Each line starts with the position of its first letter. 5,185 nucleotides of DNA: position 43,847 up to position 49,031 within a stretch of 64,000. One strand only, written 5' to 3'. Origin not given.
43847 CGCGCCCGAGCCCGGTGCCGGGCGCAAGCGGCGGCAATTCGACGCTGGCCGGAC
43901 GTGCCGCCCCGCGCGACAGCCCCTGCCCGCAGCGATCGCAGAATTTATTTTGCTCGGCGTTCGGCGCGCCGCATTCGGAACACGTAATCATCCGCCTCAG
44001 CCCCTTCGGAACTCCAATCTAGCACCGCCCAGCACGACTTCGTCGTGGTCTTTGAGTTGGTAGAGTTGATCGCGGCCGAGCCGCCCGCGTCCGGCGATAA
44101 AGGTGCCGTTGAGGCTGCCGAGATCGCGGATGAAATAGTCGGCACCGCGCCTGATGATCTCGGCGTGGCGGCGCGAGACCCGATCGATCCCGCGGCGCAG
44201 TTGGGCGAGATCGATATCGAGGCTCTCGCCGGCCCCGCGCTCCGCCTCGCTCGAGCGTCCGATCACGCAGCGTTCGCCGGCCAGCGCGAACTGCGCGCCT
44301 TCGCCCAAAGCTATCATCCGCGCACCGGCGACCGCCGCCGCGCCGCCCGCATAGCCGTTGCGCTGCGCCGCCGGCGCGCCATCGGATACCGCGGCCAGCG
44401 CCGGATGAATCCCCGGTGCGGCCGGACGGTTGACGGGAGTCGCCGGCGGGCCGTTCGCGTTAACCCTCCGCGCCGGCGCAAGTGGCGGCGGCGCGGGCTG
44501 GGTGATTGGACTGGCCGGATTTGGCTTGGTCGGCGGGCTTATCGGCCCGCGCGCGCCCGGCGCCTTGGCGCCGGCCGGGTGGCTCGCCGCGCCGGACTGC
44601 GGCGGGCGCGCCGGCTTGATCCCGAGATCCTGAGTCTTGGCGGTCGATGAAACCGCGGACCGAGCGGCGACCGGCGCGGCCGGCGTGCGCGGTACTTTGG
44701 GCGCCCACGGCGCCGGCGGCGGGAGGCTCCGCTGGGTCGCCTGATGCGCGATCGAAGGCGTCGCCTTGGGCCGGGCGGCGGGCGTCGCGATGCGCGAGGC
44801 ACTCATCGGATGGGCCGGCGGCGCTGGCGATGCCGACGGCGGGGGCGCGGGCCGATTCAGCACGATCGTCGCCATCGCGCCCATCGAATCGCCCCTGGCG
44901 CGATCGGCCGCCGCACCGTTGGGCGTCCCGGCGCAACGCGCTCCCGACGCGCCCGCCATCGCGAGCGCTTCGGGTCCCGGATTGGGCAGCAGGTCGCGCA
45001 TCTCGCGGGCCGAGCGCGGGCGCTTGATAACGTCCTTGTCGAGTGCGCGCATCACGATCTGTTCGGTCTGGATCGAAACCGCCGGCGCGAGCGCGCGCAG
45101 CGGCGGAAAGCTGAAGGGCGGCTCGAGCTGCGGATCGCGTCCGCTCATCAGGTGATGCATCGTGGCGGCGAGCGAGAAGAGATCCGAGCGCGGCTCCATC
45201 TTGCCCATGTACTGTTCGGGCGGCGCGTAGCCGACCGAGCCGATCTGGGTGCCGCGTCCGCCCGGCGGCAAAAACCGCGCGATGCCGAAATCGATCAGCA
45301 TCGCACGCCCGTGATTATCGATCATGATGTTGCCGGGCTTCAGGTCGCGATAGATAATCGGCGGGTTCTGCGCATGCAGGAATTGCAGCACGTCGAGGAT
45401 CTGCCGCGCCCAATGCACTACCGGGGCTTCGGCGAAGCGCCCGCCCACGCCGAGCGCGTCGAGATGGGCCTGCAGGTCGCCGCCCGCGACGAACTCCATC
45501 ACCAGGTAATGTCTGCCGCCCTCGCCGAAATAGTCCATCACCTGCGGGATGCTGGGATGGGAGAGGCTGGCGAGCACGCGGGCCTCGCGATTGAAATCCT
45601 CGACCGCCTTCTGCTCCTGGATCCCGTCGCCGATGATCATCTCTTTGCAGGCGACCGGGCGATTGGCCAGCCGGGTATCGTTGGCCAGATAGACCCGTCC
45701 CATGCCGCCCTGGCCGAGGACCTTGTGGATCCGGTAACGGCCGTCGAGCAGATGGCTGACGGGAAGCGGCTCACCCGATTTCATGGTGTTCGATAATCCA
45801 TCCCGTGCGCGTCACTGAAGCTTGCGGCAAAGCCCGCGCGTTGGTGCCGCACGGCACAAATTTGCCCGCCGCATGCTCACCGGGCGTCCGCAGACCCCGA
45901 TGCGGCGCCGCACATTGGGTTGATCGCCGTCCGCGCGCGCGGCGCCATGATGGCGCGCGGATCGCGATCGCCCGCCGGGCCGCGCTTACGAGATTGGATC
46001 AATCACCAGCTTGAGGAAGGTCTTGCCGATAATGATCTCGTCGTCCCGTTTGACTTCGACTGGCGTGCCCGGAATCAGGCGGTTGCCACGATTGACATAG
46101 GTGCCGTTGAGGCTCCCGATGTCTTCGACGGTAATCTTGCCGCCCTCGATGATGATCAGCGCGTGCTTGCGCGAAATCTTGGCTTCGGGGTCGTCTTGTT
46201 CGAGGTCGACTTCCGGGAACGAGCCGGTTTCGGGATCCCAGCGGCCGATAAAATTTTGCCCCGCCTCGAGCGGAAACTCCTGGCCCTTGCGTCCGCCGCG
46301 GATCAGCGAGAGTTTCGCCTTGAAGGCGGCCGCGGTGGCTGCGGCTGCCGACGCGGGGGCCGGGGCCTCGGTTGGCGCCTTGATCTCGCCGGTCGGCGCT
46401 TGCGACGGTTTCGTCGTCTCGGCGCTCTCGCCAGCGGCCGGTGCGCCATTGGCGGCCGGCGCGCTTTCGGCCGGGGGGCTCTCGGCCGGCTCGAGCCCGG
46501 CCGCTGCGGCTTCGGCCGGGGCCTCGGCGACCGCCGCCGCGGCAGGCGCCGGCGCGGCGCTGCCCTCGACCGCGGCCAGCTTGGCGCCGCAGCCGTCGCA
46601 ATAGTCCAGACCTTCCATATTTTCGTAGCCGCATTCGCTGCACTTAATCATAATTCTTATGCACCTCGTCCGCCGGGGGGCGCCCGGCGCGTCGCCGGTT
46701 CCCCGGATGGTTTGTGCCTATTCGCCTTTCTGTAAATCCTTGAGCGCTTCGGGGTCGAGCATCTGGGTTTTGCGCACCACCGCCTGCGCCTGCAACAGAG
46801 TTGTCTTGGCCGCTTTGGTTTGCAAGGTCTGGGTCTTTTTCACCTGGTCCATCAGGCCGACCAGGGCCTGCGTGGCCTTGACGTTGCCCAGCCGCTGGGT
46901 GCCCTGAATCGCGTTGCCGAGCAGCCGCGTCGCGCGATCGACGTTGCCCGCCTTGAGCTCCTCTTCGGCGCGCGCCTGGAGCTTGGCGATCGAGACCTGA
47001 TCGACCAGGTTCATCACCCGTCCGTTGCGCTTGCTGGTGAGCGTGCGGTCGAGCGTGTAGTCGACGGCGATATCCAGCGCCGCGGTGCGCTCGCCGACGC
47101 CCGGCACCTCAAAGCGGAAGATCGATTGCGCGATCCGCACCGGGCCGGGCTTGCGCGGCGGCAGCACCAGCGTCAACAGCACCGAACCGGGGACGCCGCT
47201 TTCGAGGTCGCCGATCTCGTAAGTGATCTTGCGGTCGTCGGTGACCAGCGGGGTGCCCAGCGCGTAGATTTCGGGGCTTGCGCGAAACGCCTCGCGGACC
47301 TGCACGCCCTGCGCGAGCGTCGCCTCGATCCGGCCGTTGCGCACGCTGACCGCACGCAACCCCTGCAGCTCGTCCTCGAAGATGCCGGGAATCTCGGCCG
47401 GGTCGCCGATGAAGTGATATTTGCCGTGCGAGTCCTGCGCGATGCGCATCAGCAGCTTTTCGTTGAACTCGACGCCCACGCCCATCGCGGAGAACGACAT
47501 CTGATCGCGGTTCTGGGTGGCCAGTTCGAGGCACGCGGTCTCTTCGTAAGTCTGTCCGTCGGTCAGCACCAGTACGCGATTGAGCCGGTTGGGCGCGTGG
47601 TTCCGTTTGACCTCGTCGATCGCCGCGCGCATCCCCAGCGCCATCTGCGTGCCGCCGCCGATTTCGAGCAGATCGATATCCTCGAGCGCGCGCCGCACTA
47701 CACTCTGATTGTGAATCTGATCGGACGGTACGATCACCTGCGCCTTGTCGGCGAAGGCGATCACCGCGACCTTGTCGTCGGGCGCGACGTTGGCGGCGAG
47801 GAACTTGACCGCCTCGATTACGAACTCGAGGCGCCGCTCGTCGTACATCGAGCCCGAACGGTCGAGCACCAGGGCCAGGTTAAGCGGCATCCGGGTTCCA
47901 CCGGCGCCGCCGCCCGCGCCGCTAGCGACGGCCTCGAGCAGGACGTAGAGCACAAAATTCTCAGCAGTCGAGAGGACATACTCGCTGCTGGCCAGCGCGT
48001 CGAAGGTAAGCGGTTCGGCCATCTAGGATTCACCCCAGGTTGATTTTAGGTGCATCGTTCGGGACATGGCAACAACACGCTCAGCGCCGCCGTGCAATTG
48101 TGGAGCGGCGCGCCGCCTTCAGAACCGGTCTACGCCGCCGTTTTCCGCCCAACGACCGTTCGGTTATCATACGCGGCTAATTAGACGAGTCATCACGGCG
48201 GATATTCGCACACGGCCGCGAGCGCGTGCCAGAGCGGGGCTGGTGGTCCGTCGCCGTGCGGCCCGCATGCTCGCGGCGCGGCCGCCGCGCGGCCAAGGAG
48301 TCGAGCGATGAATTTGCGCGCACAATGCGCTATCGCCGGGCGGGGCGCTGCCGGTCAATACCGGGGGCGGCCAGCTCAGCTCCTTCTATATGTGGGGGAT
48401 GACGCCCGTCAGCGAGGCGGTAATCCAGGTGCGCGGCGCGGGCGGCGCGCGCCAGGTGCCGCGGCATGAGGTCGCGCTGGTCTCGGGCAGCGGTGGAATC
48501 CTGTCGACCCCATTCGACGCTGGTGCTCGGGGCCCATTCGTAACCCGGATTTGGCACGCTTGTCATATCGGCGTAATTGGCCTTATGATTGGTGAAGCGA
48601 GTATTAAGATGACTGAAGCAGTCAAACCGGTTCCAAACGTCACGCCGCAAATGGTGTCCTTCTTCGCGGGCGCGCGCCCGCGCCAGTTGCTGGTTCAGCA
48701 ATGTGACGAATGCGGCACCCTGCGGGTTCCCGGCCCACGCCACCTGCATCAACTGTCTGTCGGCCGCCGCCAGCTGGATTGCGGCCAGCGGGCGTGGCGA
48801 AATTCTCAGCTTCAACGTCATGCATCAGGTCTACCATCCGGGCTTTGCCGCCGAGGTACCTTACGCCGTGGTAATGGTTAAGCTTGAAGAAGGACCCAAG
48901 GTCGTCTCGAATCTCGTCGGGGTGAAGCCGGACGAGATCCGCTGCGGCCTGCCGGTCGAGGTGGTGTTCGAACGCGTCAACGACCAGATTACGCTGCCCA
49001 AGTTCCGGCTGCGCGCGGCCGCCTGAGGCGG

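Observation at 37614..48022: Seven-gene vWA-FHA-kinase-pseudokinase/PP2C-receptor kinase operon: candidate undescribed phospho-signalling system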

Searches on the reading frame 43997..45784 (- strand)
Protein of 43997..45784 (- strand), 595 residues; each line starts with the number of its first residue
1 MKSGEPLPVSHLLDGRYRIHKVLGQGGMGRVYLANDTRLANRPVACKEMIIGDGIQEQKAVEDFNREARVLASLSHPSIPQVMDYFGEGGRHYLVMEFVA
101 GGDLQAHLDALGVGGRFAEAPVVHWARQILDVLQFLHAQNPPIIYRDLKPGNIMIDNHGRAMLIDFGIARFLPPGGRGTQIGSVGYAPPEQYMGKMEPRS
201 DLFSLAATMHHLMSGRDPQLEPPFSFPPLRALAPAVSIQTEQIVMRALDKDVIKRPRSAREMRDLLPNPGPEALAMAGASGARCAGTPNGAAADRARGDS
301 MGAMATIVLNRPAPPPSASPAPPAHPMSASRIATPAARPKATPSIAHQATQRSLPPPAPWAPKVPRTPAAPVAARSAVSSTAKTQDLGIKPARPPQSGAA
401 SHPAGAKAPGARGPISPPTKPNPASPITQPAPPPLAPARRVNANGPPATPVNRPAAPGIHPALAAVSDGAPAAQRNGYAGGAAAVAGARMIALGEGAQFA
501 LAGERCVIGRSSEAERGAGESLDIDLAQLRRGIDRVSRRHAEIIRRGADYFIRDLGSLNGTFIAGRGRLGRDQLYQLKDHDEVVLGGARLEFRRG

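Call 4: search_protein_families(library=pfam, proteins=[window:43997-45784:-], max_evalue=0.01)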
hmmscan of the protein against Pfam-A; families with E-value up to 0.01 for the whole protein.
window:43997-45784:- (595 aa): 6 families
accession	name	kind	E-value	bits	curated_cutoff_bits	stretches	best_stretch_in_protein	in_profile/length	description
PF00069.31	Pkinase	-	3.2e-39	135.4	31.7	1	17-218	1-196/263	Protein kinase domain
PF07714.23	PK_Tyr_Ser-Thr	-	2.5e-22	79.9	23.1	1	19-218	3-204/258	Protein tyrosine and serine/threonine kinase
PF00498.31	FHA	-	6e-13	49.5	20.7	1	507-586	2-67/67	FHA domain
PF01636.29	APH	-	4.8e-08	33.5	23.2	1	130-174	151-202/239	Phosphotransferase enzyme family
PF03109.22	ABC1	-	3.9e-06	26.6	22.9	1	58-174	114-219/244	ABC1 atypical kinase-like domain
PF16697.10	Yop-YscD_cpl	-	5.6e-05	23.8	33.2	1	495-593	8-91/94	Inner membrane component of T3SS, cytoplasmic domain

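Call 5: search_protein_families(library=padloc, proteins=[window:43997-45784:-], max_evalue=0.01)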
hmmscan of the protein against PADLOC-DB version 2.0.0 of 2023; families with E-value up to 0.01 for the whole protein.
window:43997-45784:- (595 aa): 33 families (the best 25 are shown)
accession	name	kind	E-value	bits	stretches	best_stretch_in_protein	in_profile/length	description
PDLC04042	PD-T4-6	-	2.1e-57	193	1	11-267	5-270/292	-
PDLC04138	mad6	-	9.1e-54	181.4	1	13-218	49-255/659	mads_6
PDLC04053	PD-T4-6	-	3.6e-52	175.8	1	14-266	8-268/311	-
PDLC04044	PD-T4-6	-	4.5e-52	175.4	1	12-267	29-290/372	-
PDLC04061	PD-T4-6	-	1.8e-47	161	1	11-463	12-475/510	-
PDLC04047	PD-T4-6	-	3.9e-47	158.9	1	11-264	6-267/327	-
PDLC04060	PD-T4-6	-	1.3e-45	154.2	1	11-266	4-266/486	-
PDLC04054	PD-T4-6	-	1.8e-45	153.9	1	11-348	7-334/347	-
PDLC04062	PD-T4-6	-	4.8e-45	152.4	1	12-262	29-286/450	-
PDLC04043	PD-T4-6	-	3.7e-43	146.2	1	13-265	13-273/452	-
PDLC04045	PD-T4-6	-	3.1e-42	142.8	1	10-219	28-246/350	-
PDLC04051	PD-T4-6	-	3.5e-42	142.9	1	12-219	29-241/476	-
PDLC04048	PD-T4-6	-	2.6e-40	136.9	1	10-263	5-266/354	-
PDLC04057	PD-T4-6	-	6.6e-39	132.1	1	11-262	4-263/443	-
PDLC04052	PD-T4-6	-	6.1e-36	122.7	1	12-281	6-290/496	-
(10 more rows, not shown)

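Call 18: search_protein_families(library=ncbifam, proteins=[window:43997-45784:-], max_evalue=0.01)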
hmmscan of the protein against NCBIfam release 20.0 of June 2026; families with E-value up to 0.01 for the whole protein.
window:43997-45784:- (595 aa): 19 families
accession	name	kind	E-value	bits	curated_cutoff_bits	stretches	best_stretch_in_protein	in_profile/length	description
NF033483.0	PknB_PASTA_kin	equivalog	4.6e-56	191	450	1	11-264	3-263/563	Stk1 family PASTA domain-containing Ser/Thr kinase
NF038150.1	lanthi_synth_IV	equivalog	7.6e-37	127.1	650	1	10-223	184-400/851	class IV lanthionine synthetase LanL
NF047741.1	antiphage_MADS6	equivalog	2.8e-32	112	460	2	6-139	486-610/612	methylation-associated defense system protein kinase MAD6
NF052427.1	StpK7MSMEG_1200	equivalog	9e-28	97.1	900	1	15-218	7-208/601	serine/threonine protein kinase StpK7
NF038151.1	lanthi_synth_III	equivalog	3.9e-22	78.5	575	1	14-213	219-423/833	class III lanthionine synthetase LanKC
TIGR03903.1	TOMM_kin_cyc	equivalog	9e-19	66.9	705.75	1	52-204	13-174/1267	TOMM system kinase/cyclase fusion protein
NF009651.0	PRK13184.1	equivalog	3.1e-18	65.2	839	1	16-171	3-162/932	serine/threonine-protein kinase PknD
NF033442.0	BREX_PglW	equivalog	5.7e-18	64.1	990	1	12-264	509-764/1391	BREX system serine/threonine kinase PglW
NF058632.1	SerThrKinPrkT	equivalog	8.2e-10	38.2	280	1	16-167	22-163/322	serine/threonine protein kinase PrkT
NF041660.2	oxygluDhInhib_OdhI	equivalog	5.3e-08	32.8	200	1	536-592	75-127/130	oxoglutarate dehydrogenase inhibitor Odhl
NF049868.1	FhaB_Rv0019c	equivalog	1.9e-07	31.3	125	1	534-586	103-152/158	FHA domain-containing protein FhaB/FipA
TIGR03354.1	VI_FHA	hypoth_equivalog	4.2e-07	30.1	120.25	1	535-590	44-99/420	type VI secretion system-associated FHA domain protein TagH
NF043056.1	T4SS_LegK1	equivalog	1.7e-06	26.9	550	1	56-207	117-278/516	Dot/Icm T4SS effector kinase LegK1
NF011463.0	PRK14879.1-4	equivalog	5.4e-06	26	188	1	65-171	66-162/237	Kae1-associated kinase Bud32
TIGR03724.2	arch_bud32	equivalog_domain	4.2e-05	23.1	125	1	65-171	41-133/193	KEOPS complex kinase/ATPase Bud32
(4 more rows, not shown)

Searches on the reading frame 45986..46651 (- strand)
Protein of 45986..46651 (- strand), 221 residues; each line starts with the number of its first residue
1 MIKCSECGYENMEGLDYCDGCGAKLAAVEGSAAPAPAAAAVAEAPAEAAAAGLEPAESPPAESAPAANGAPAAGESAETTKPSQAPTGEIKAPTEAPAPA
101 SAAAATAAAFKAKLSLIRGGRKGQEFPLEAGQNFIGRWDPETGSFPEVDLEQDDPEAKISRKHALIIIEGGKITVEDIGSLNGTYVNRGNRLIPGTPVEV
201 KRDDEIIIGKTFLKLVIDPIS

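Call 4: search_protein_families(library=pfam, proteins=[window:45986-46651:-], max_evalue=0.01)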
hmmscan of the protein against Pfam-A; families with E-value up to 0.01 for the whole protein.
window:45986-46651:- (221 aa): 5 families
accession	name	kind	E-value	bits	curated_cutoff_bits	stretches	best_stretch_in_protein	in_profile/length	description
PF00498.31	FHA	-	1.1e-12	48.7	20.7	1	146-209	7-67/67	FHA domain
PF16697.10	Yop-YscD_cpl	-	3.9e-08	33.9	33.2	1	116-216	2-91/94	Inner membrane component of T3SS, cytoplasmic domain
PF12773.13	DZR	-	0.0025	18.4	27.3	1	4-26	1-23/45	Double zinc ribbon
PF13240.11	Zn_Ribbon_1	-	0.0081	16.4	25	0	3-25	1-23/23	zinc-ribbon domain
PF24463.1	DUF7577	-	0.0093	16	28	0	3-25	4-26/27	Domain of unknown function (DUF7577)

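Call 5: search_protein_families(library=padloc, proteins=[window:45986-46651:-], max_evalue=0.01)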
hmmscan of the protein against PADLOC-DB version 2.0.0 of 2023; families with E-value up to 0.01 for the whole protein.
window:45986-46651:- (221 aa): 0 families

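Call 18: search_protein_families(library=ncbifam, proteins=[window:45986-46651:-], max_evalue=0.01)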
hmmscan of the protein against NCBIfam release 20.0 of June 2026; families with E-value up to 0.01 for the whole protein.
window:45986-46651:- (221 aa): 5 families
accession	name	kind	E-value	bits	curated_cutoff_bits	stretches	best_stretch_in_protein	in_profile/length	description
NF049868.1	FhaB_Rv0019c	equivalog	4.7e-13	49.5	125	1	89-215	43-158/158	FHA domain-containing protein FhaB/FipA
NF041660.2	oxygluDhInhib_OdhI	equivalog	9.4e-12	44.9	200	1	92-212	16-124/130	oxoglutarate dehydrogenase inhibitor Odhl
TIGR03354.1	VI_FHA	hypoth_equivalog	5e-07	29.9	120.25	1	141-215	27-101/420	type VI secretion system-associated FHA domain protein TagH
NF033760.1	gliding_GltG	equivalog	8.1e-06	24.6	650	1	157-215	41-96/650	adventurous gliding motility protein GltG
NF052573.1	HisKinEspAMyxo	equivalog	4.3e-05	21.7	1400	1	97-210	12-113/755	serine histidine kinase EspA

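Call 45: search_solved_structures(query=window:45986-46651:-, max_evalue=0.001)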
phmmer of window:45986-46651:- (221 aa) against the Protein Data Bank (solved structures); distinct sequences matched with E-value up to 0.001: 15.
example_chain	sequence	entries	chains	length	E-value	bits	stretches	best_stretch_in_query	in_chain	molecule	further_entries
8p5x_G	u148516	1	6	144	1e-10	45.2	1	76-216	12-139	Oxoglutarate dehydrogenase inhibitor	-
2kb3_A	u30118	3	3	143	1e-10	45.2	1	76-216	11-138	Oxoglutarate dehydrogenase inhibitor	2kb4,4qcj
5a8i_A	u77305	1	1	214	1.5e-10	44.7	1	155-196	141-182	ARNA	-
8s05_C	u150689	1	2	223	1.8e-10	44.4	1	155-195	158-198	Conserved protein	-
8p5r_G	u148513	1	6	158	1.1e-09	41.9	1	88-216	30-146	Glycogen accumulation regulator GarA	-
6i2q_B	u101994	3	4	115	5.5e-09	39.6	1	130-217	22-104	Glycogen accumulation regulator GarA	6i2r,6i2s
2kfu_A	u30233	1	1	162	4.4e-08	36.6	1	78-214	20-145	Rv1827 pThr 22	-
6i2p_D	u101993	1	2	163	4.5e-08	36.6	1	78-214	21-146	Glycogen accumulation regulator GarA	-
7rj3_A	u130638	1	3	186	6.5e-08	36.1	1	78-214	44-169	Glycogen accumulation regulator GarA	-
2kkl_A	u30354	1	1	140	1.5e-07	34.9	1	91-212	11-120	Uncharacterized protein Mb1858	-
3gqs_A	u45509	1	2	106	1.6e-05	28.2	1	114-195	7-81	Adenylate cyclase-like protein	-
6hc1_A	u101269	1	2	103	0.00017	24.9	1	120-215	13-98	GGDEF domain protein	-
6hc0_B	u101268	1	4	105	0.00017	24.9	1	120-215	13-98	GGDEF domain protein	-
3va1_A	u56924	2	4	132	0.00022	24.5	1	123-210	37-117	Mediator of DNA damage checkpoint protein 1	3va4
1uht_A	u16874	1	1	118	0.00078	22.7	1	155-211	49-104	expressed protein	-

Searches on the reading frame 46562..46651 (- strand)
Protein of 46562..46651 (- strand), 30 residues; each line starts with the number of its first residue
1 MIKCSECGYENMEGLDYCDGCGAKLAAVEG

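Call 77: search_solved_structures(query=window:46562-46651:-, max_evalue=10, show_alignments=3)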
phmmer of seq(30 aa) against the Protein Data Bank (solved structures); distinct sequences matched with E-value up to 10: 16.
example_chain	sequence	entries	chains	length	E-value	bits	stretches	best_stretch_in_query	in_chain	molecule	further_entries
5a8i_A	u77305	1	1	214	0.11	15.9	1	3-25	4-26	ARNA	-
8s05_C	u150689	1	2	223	0.12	15.8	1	3-25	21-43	Conserved protein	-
6e83_B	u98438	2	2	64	0.19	15.2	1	2-25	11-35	ZZ-type zinc finger-containing protein 3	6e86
2fc7_A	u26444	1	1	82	0.3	14.6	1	2-24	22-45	ZZZ3 protein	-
5gl7_A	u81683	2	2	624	0.55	13.8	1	4-29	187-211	Methionine--tRNA ligase, cytoplasmic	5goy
2mxv_A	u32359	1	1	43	0.68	13.5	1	4-26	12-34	RNA-binding protein 10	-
9mu7_L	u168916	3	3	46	0.82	13.3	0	2-12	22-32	DNA-directed RNA polymerase II subunit RPB12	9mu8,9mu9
8hil_L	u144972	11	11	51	0.92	13.1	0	2-10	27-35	DNA-directed RNA polymerases II, IV and V subunit 12 | DNA-directed RNA polymerase II, IV and V subunit 12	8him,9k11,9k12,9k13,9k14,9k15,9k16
7eu0_L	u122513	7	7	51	0.95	13.1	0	2-10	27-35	DNA-directed RNA polymerases II, IV and V subunit 12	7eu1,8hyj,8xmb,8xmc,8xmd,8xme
5sbg_C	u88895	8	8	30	1.2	12.7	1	4-25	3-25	METP, miniaturized rubredoxin | METP ARTIFICIAL PROTEIN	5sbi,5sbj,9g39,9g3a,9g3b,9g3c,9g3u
1weo_A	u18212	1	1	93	1.3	12.7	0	4-24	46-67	cellulose synthase, catalytic subunit (IRX3)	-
3irb_A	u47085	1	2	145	1.3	12.7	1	3-25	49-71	uncharacterized protein from DUF35 family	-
8p23_A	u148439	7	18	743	1.7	12.3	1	3-23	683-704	Anaerobic ribonucleoside-triphosphate reductase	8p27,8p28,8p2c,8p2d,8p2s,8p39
4ap4_A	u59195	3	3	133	2.1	12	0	3-25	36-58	E3 UBIQUITIN LIGASE RNF4 | E3 UBIQUITIN-PROTEIN LIGASE RNF4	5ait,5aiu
7ob9_I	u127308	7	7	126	2.2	12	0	13-25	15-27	DNA-directed RNA polymerase I subunit RPA12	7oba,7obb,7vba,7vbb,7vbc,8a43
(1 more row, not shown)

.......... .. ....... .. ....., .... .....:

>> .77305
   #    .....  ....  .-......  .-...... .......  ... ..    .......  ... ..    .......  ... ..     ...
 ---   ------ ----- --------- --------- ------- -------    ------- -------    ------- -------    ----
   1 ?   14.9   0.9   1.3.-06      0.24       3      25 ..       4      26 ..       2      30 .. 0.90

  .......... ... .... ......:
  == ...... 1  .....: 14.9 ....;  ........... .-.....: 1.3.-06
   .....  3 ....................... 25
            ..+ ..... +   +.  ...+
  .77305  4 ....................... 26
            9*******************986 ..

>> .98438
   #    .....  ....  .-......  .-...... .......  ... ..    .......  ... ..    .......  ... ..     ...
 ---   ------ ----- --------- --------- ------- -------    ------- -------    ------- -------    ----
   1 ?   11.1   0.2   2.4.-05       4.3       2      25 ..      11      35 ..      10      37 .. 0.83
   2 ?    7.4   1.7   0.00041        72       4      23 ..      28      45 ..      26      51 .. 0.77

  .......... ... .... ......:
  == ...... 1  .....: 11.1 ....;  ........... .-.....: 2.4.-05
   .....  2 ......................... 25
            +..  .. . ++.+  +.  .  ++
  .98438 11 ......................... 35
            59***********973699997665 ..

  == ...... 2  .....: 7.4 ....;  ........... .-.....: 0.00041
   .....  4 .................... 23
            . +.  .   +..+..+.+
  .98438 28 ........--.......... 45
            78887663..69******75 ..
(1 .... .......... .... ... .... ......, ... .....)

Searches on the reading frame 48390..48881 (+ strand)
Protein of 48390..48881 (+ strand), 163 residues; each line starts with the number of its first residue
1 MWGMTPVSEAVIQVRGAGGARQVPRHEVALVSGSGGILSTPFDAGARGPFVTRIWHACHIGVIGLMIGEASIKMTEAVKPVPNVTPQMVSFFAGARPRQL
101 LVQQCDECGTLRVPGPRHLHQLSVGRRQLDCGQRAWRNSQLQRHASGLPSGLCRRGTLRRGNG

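Call 8: search_protein_families(library=pfam, proteins=[window:48390-48881:+], max_evalue=0.001)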
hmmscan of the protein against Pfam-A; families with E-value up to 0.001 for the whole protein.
window:48390-48881:+ (163 aa): 2 families
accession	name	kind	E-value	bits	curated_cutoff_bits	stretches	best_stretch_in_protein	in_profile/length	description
PF22691.2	Thiolase_C_1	-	5.5e-08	33.1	28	1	1-40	97-136/144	Thiolase C-terminal domain-like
PF12172.15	zf-ChsH2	-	0.00065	19.9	23.2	0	93-114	2-23/37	ChsH2, rubredoxin-like zinc ribbon domain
